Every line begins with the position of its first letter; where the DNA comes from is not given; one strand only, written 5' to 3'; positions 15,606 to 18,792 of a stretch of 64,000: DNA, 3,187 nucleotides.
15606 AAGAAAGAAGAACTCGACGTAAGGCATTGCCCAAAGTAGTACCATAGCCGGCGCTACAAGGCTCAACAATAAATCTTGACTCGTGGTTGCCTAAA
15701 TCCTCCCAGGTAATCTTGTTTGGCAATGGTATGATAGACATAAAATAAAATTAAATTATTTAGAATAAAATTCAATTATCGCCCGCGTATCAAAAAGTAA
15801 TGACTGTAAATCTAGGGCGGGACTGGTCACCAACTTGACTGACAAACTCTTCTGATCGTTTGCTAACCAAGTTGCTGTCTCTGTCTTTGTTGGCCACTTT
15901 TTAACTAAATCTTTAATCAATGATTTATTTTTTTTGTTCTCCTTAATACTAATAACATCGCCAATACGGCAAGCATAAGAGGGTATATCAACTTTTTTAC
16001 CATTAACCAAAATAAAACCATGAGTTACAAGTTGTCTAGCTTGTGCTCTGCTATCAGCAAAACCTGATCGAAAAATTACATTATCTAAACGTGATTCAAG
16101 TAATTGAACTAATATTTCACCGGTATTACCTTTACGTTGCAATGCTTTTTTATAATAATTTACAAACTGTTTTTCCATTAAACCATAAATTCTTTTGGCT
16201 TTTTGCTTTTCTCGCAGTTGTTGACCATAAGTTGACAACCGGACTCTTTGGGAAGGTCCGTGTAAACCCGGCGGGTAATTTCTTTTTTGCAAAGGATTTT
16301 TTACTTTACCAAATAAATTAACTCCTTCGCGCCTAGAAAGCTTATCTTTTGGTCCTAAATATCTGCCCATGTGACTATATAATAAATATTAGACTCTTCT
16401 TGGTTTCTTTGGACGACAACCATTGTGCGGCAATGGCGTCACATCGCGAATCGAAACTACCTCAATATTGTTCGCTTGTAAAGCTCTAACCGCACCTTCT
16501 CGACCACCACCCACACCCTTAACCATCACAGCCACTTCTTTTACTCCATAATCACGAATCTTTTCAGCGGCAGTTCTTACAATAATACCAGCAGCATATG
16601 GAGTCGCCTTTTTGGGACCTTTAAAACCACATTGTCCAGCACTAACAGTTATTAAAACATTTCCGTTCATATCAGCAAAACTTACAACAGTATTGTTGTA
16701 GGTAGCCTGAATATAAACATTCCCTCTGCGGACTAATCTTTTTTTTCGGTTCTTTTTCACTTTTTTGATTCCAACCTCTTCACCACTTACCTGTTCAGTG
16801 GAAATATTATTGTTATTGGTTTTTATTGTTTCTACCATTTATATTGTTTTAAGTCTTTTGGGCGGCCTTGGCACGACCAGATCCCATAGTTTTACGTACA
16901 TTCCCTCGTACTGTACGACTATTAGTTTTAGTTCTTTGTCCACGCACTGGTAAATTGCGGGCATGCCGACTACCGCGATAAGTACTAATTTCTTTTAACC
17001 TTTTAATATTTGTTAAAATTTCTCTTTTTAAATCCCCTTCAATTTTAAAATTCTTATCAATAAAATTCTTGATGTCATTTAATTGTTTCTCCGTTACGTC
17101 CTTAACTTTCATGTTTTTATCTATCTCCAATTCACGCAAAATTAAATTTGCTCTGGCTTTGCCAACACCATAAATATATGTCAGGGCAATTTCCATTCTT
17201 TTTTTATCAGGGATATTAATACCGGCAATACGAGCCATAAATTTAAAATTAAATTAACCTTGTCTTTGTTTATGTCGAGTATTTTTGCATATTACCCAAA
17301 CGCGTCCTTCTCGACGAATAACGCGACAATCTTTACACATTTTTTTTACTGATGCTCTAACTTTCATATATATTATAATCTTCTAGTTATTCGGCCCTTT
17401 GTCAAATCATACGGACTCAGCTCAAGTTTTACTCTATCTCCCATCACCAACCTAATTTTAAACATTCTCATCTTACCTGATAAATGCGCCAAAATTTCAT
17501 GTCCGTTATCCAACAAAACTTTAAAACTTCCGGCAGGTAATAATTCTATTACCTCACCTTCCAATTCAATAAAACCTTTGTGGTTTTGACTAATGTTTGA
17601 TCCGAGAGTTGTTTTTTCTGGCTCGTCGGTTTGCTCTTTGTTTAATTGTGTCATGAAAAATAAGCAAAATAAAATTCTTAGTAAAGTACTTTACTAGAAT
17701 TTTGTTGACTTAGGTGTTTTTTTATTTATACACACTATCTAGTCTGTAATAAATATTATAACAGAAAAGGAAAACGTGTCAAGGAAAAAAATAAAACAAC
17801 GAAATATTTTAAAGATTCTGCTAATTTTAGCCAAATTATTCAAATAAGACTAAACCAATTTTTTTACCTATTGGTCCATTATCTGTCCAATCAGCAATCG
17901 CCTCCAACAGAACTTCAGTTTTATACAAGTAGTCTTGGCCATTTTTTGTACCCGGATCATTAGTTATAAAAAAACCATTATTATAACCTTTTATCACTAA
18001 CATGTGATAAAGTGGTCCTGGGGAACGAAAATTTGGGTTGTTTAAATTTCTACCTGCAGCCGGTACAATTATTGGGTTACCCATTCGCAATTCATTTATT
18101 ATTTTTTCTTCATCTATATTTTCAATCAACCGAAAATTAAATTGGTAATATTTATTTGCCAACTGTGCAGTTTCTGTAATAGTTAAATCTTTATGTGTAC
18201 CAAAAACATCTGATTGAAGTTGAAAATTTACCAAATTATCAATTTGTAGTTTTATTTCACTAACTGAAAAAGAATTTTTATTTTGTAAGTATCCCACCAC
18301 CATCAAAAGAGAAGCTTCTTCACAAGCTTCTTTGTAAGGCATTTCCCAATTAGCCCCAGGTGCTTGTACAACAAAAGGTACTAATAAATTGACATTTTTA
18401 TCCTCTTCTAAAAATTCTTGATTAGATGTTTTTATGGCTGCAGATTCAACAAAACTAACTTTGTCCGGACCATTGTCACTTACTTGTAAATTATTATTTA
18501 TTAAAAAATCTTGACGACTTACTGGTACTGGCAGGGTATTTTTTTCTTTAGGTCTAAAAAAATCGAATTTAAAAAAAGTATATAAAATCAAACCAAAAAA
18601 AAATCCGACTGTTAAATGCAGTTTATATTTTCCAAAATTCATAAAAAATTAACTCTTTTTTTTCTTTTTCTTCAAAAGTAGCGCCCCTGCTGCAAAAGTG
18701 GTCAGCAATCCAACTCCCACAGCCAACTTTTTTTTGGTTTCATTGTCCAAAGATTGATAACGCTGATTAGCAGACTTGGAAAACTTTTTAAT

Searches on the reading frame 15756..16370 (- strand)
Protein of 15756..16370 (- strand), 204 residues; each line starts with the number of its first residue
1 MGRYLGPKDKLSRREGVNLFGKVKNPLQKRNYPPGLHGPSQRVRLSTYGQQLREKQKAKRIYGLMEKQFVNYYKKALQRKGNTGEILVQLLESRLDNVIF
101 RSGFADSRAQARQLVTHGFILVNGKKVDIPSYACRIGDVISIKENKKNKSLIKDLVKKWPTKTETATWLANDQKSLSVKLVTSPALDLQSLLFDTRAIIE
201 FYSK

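Call 86: search_protein_families(library=pfam, proteins=[window:15756-16370:-], max_evalue=0.0001)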
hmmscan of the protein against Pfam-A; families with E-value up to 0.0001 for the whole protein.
window:15756-16370:- (204 aa): 3 families
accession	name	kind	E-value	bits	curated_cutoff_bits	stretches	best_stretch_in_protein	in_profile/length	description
PF00163.24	Ribosomal_S4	-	3.9e-29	101.6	23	1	3-92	1-95/95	Ribosomal protein S4/S9 N-terminal domain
PF01479.30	S4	-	9.5e-19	67.3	22.8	1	94-140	2-48/48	S4 domain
PF22421.1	SYY_C-terminal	-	8e-05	22.9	27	0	93-129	19-55/83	Tyrosine--tRNA ligase SYY-like C-terminal domain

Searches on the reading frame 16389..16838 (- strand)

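Call 86: search_protein_families(library=pfam, proteins=[window:16389-16838:-], max_evalue=0.0001)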
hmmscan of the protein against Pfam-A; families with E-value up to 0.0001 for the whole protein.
window:16389-16838:- (149 aa): 1 family
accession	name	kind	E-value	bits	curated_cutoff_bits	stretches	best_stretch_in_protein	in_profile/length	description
PF00411.24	Ribosomal_S11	-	7.9e-37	126.5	25.1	1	39-148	1-110/110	Ribosomal protein S11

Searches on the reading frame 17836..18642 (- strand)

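Call 86: search_protein_families(library=pfam, proteins=[window:17836-18642:-], max_evalue=0.0001)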
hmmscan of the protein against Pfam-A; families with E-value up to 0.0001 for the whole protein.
window:17836-18642:- (268 aa): 1 family
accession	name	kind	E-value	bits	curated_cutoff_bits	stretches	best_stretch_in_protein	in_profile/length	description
PF13529.12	Peptidase_C39_2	-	2.3e-09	38.4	24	1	88-230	3-142/143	Peptidase_C39 like family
